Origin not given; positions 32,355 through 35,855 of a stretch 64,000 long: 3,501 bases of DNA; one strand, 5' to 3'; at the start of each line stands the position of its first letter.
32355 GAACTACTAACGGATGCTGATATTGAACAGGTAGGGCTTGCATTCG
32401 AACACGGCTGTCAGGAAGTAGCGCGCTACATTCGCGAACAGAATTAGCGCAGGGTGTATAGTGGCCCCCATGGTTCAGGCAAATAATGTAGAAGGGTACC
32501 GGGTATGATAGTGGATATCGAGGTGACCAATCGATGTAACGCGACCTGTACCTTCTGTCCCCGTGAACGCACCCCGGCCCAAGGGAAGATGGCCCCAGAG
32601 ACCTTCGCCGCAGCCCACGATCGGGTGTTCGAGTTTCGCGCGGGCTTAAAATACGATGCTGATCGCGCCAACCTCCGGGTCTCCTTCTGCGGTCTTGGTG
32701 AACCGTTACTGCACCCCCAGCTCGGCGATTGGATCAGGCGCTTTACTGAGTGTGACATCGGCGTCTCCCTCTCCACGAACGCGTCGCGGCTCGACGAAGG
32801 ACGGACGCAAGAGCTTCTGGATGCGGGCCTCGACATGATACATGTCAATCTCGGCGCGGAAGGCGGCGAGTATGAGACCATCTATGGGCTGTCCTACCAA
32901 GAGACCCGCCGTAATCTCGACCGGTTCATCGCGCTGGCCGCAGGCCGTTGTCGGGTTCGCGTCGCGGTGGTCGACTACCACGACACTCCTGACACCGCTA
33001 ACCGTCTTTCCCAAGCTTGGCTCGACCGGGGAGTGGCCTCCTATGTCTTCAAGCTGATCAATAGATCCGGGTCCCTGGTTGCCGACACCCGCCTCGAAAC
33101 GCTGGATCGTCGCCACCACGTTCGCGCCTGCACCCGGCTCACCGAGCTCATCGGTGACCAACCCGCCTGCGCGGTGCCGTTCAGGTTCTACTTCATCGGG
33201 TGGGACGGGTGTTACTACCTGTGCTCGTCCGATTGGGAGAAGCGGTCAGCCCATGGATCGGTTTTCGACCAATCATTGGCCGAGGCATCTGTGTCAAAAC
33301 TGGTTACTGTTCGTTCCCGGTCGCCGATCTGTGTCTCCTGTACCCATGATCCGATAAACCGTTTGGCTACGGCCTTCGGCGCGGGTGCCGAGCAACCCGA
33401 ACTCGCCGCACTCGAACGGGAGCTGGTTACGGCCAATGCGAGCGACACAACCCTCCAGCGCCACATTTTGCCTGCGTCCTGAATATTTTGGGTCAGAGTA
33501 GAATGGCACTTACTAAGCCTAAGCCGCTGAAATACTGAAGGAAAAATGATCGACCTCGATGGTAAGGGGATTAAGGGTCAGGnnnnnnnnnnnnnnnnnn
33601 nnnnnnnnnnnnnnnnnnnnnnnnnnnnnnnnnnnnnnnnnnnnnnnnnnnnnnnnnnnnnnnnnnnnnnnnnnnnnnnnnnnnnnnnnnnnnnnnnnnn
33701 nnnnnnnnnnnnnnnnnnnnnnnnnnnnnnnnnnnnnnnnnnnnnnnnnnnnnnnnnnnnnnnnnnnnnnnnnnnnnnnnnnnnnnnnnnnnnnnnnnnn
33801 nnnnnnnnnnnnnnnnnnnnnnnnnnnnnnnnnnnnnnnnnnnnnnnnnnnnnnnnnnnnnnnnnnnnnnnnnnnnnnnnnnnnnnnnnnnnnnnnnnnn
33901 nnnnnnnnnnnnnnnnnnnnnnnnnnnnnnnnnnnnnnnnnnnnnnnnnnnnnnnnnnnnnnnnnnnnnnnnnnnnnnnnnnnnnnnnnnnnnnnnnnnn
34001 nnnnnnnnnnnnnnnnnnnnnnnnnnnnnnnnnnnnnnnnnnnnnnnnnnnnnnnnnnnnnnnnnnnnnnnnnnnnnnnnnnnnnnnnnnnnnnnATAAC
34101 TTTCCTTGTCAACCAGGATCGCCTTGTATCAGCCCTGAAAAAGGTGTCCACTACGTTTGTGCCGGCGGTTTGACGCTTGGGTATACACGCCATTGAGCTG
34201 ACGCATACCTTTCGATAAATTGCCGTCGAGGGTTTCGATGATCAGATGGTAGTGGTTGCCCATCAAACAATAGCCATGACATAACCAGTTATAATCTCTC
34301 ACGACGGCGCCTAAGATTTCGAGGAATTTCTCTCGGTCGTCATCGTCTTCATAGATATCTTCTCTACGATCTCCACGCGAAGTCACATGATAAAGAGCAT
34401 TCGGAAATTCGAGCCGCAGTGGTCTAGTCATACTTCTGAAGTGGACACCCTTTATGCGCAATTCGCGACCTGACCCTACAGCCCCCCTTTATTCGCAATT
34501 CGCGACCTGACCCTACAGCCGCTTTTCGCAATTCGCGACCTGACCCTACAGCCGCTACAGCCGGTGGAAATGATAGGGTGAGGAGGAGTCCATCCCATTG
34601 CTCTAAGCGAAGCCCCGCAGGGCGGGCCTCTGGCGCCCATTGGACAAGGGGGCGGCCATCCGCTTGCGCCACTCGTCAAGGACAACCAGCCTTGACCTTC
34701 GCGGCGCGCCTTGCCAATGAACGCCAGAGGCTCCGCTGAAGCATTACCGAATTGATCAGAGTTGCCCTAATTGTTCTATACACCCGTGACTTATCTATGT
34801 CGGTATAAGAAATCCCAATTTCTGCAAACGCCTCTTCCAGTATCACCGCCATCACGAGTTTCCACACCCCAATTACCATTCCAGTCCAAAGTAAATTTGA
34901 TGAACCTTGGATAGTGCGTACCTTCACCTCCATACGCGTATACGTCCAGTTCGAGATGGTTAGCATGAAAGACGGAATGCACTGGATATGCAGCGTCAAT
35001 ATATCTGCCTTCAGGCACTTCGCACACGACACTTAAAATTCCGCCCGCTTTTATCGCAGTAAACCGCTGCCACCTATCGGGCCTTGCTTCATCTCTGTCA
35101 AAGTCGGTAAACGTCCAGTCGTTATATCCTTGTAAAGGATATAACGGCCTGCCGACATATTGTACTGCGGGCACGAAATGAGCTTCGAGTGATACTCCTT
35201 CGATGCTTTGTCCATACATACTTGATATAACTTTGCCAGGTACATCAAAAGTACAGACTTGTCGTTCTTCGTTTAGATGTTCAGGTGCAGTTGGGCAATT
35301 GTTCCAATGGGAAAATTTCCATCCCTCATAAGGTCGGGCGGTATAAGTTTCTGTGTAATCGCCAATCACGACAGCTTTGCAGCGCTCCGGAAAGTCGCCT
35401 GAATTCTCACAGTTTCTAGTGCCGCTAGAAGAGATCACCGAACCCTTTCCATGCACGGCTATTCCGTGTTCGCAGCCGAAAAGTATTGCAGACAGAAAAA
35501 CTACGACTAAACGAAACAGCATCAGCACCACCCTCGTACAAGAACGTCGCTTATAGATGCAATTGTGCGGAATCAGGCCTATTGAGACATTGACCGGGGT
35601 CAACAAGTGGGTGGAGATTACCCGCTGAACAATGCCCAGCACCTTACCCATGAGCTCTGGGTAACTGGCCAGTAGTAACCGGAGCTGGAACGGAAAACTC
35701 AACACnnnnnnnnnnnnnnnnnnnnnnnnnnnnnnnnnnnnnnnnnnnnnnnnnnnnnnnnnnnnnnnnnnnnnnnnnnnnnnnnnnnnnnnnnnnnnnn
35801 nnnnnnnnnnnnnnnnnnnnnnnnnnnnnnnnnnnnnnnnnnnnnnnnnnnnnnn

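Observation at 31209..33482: Orphan class-III aminotransferase plus radical-SAM (SPASM/Twitch-like) pair as the only intact cargo of the cassette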

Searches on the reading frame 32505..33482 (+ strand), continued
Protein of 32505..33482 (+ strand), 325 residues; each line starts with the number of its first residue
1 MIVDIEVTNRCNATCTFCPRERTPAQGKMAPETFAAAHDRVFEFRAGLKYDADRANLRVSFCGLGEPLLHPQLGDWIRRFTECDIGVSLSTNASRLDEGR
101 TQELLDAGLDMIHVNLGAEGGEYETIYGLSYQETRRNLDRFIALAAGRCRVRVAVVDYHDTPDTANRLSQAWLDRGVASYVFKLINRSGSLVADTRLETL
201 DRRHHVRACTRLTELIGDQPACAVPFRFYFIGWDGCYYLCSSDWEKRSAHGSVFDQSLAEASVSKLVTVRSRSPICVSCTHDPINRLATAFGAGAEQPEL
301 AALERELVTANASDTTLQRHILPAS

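Call 33: search_solved_structures(query=A2, max_evalue=0.01, show_alignments=2)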
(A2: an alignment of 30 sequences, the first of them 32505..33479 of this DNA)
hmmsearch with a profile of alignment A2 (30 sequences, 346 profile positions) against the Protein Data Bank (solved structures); distinct sequences matched with E-value up to 0.01: 14.
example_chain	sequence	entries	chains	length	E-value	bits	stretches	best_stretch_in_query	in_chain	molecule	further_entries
4m7s_A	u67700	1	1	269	6.1e-11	45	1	3-129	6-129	BtrN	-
4m7t_A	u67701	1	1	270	9.9e-11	44.3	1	3-129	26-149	BtrN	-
8wm2_A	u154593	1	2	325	1.1e-10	44.2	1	9-117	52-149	Fe-S radical SAM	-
7tol_A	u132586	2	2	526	1.8e-09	40.1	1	5-118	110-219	glycerol dibiphytanyl glycerol tetraether - macrocyclic archaeol synthase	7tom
7vob_C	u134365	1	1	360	4e-09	39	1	11-128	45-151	Cytosylglucuronate decarboxylase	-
7voc_C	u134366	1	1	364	4.1e-09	39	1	11-128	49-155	Cytosylglucuronate decarboxylase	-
7bi7_A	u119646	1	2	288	7.3e-09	38.1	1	5-130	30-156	FeMo cofactor biosynthesis protein NifB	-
7jmb_A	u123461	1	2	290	7.5e-09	38.1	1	5-130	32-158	Nitrogenase iron-molybdenum cofactor biosynthesis protein NifB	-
7jma_A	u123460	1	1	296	7.8e-09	38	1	5-130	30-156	Nitrogenase iron-molybdenum cofactor biosynthesis protein NifB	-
2fb2_A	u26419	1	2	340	5.1e-08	35.4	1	7-134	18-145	Molybdenum cofactor biosynthesis protein A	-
1tv7_A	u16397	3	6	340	5.3e-08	35.3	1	7-134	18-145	Molybdenum cofactor biosynthesis protein A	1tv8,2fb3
6y1x_A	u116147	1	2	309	1.2e-06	30.8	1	9-128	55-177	Radical SAM domain protein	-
8hzv_A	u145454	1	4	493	0.00065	21.9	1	44-149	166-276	Radical S-Adenosyl-L-methionine Enzyme DesII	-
8hzy_A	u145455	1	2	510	0.0007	21.8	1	44-149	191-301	DesII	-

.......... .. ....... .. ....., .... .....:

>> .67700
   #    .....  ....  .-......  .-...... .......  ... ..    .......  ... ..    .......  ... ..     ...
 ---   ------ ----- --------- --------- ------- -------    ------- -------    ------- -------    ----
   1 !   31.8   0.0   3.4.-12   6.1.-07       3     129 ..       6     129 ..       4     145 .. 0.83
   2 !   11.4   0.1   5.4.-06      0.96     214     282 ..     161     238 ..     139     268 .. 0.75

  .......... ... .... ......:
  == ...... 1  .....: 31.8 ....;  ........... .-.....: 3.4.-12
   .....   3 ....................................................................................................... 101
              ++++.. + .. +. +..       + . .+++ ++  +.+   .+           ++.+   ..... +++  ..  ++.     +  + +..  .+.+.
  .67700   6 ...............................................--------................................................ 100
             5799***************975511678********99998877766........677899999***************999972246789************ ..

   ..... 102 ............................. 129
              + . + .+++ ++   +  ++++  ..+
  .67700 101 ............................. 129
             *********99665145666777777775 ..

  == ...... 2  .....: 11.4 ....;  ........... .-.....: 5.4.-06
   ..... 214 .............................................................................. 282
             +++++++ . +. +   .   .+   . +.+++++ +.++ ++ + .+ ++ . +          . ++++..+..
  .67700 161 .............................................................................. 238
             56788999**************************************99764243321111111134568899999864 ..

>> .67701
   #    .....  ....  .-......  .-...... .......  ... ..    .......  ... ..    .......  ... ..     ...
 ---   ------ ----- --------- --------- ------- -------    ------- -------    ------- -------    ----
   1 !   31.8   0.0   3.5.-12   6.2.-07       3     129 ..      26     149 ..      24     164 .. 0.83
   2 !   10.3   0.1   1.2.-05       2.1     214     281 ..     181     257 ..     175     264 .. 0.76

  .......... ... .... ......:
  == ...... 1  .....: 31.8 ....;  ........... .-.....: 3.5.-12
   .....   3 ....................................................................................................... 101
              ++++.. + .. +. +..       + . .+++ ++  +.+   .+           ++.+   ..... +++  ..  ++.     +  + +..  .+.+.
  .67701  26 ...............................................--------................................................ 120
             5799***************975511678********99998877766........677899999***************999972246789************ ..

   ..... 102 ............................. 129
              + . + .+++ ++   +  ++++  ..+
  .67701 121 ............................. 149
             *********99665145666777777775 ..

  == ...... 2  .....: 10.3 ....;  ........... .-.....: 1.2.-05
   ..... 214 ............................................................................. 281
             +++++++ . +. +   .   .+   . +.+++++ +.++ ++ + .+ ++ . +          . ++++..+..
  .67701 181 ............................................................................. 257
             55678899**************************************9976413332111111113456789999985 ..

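Call 46: predict_structure(alignment_id=A3)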
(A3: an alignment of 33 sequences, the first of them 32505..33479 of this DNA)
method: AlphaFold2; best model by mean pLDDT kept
length: 325 residues; sequences in the alignment: 33
mean_pLDDT: 91.0   pTM: 0.89
mean pLDDT of the five models: 91.0, 89.0, 88.5, 88.3, 87.7
residues with pLDDT >= 90: 238; 70-90: 64; 50-70: 22; < 50: 1
segments of 3 or more residues with pLDDT < 50: none
pLDDT, mean of each block of 10 residues (from residue 1): 95 87 88 98 92 92 95 98 98 97 98 93 94 96 97 90 92 94 76 63 94 94 92 96 89 96 92 90 93 93 94 72 56
secondary structure, 60 per line:
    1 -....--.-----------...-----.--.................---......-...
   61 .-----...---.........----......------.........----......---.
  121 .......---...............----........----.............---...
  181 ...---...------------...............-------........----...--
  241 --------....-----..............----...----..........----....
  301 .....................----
elements in order: E2-5 H31-47 H51-56 E58-61 H73-81 E86-91 H98-106 E111-116 H120-127 H131-145 E150-157 H162-174 E178-183 H202-216 H224-227 E228-231 E236-238 E249-252 H258-271 H283-292 H297-321

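Call 49: fold_search(model_id=the predicted structure, library=pdb)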
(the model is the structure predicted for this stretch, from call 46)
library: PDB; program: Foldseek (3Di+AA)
matches with E <= 10: 1549; with E <= 0.001: 74
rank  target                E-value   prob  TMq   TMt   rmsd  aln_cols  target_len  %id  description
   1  4m7t                  1.1e-09  1.00  0.53  0.69   5.8       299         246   17  Crystal structure of BtrN in complex with AdoMet and 2-DOIA (released 2013-10-02)
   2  7vob                  2.3e-09  1.00  0.60  0.59   9.8       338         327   17  The crystal structure of a Radical SAM Enzyme BlsE involved in the Biosynthesis of Blasticidin S (released 2022-05-04)
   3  4k36_A                3.8e-09  1.00  0.58  0.50   9.2       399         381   14  His6 tagged anSMEcpe with bound AdoMet (released 2013-05-08)
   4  4k37_A                6.0e-09  1.00  0.58  0.52   8.7       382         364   14  Native anSMEcpe with bound AdoMet (released 2013-05-08)
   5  4k36_B                1.5e-08  1.00  0.56  0.50   8.2       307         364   15  His6 tagged anSMEcpe with bound AdoMet (released 2013-05-08)
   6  8hzv_B                3.8e-08  1.00  0.52  0.37  10.7       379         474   17  The crystal structure of a Radical SAM Enzyme DesII (released 2024-07-10)
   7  8hzv_D                5.9e-08  1.00  0.53  0.38   9.0       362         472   18  The crystal structure of a Radical SAM Enzyme DesII (released 2024-07-10)
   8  8hzy_B                6.7e-08  1.00  0.55  0.41  10.9       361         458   19  The crystal structure of a Radical SAM Enzyme DesII (released 2024-07-10)
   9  8hzy_A                9.4e-08  1.00  0.55  0.41  11.5       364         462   19  The crystal structure of a Radical SAM Enzyme DesII (released 2024-07-10)
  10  5v1t_A                1.5e-07  1.00  0.59  0.45   8.5       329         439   13  Crystal structure of Streptococcus suis SuiB bound to precursor peptide SuiA (released 2017-08-30)
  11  7tom                  1.8e-07  1.00  0.44  0.30   9.2       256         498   14  X-ray crystal structure of glycerol dibiphytanyl glycerol tetraether - macrocyclic archaeol synthase (GDGT-MAS) from Met (released 2022-08-31)
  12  8hzv_A                1.8e-07  1.00  0.54  0.39  12.6       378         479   17  The crystal structure of a Radical SAM Enzyme DesII (released 2024-07-10)
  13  8hzv_C                2.0e-07  1.00  0.53  0.38  12.9       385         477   16  The crystal structure of a Radical SAM Enzyme DesII (released 2024-07-10)
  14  6efn                  2.4e-07  1.00  0.58  0.50   8.7       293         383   14  Structure of a RiPP maturase, SkfB (released 2018-10-24)
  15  2fb2_B                2.6e-07  1.00  0.45  0.45   3.2       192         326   21  Structure of the MoaA Arg17/266/268/Ala triple mutant (released 2006-05-09)
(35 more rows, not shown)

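Call 53: list_cluster_members(proteins=[window:32505-33479:+, window:31209-32444:+, window:38128-39063:-, window:24889-26379:+, P0001])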
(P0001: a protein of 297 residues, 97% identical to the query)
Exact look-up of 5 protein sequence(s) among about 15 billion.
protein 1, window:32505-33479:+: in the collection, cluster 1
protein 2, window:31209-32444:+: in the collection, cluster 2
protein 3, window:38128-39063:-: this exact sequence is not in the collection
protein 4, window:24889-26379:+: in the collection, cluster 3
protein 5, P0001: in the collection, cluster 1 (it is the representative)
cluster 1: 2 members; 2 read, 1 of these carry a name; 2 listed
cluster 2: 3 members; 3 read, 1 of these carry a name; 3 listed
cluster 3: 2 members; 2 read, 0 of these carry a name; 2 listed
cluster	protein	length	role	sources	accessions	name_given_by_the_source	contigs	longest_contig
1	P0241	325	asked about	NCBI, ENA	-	-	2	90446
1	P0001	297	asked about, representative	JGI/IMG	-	MoaA/NifB/PqqE/SkfB family radical SAM enzyme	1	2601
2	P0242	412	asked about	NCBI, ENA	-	-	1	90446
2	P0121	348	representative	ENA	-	-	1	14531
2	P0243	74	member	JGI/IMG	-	hypothetical protein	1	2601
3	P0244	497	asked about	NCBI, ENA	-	-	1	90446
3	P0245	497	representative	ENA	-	-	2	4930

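Call 57: search_protein_families(library=padloc, proteins=[window:32505-33482:+], max_evalue=0.001)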
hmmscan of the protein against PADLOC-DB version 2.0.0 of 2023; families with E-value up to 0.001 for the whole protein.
window:32505-33482:+ (325 aa): 2 families
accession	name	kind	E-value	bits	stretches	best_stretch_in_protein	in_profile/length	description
PDLC02903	pVip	-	5.5e-12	43.7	1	3-116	2-100/257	Viperins not associated with kinases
PDLC02904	pVip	-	1.5e-08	32.5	1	2-118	4-109/262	Viperins associated with kinases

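Call 73: search_protein_representatives(protein=window:32505-33479:+)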
Query: 325 residues. Proteins with E-value up to 0.001 (for the whole library): 4661; up to 1e-10: 446; up to 1e-30: 60. The best 150 are listed.
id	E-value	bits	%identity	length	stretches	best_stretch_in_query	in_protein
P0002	1.1e-124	432.1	83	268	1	83-319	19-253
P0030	5.0e-68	246.0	48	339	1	29-295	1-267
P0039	2.9e-67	243.5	43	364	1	2-298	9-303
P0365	4.1e-66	239.7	44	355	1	2-320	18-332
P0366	1.3e-65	238.1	43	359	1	3-295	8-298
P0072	1.7e-65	237.7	43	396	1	2-290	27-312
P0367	1.8e-64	234.4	40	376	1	2-297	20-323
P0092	1.9e-64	234.3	40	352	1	3-291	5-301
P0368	6.4e-64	232.5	41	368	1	2-297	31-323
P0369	3.0e-63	230.3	41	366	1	2-289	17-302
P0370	3.6e-62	226.8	40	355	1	3-291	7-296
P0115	1.4e-61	224.8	42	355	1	3-292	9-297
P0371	5.8e-56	206.4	38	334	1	3-295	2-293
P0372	7.3e-55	202.8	41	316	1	33-308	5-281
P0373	6.4e-54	199.7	39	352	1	3-293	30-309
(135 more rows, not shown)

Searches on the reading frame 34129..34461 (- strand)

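Call 3: search_protein_families(library=pfam, proteins=[window:34129-34461:-], max_evalue=0.01)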
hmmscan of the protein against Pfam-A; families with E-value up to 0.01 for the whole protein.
window:34129-34461:- (110 aa): 1 family
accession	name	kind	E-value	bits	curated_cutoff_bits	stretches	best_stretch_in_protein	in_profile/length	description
PF01797.21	Y1_Tnp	-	4.9e-09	36.8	23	1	21-104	4-87/121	Transposase IS200 like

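Call 4: search_protein_families(library=ncbifam, proteins=[window:34129-34461:-], max_evalue=0.01)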
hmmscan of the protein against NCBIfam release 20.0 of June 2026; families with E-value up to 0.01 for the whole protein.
window:34129-34461:- (110 aa): 1 family
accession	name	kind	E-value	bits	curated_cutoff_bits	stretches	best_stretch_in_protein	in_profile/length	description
NF047646.1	REP_Tyr_transpos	equivalog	2.3e-09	37.3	80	1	16-109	4-106/146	REP-associated tyrosine transposase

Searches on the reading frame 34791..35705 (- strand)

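Call 3: search_protein_families(library=pfam, proteins=[window:34791-35705:-], max_evalue=0.01)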
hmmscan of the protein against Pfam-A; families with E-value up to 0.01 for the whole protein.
window:34791-35705:- (304 aa): 0 families

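Call 4: search_protein_families(library=ncbifam, proteins=[window:34791-35705:-], max_evalue=0.01)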
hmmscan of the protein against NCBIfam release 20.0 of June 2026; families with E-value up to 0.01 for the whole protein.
window:34791-35705:- (304 aa): 1 family
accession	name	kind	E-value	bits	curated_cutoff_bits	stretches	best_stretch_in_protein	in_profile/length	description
NF052416.1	ISCR_clade_Ia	exception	8.1e-07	27.9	925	1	2-36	133-167/509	ISCR element clade Ia family transposase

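Call 45: search_protein_families(library=ncbifam, proteins=[window:34791-35705:-], max_evalue=0.001)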
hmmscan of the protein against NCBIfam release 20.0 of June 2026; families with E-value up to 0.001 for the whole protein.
window:34791-35705:- (304 aa): 1 family
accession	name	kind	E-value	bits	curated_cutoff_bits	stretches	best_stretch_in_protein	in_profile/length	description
NF052416.1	ISCR_clade_Ia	exception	8.1e-07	27.9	925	1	2-36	133-167/509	ISCR element clade Ia family transposase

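Call 57: search_protein_families(library=padloc, proteins=[window:34791-35522:-], max_evalue=0.001)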
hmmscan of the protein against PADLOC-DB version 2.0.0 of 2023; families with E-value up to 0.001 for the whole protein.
window:34791-35522:- (243 aa): 0 families
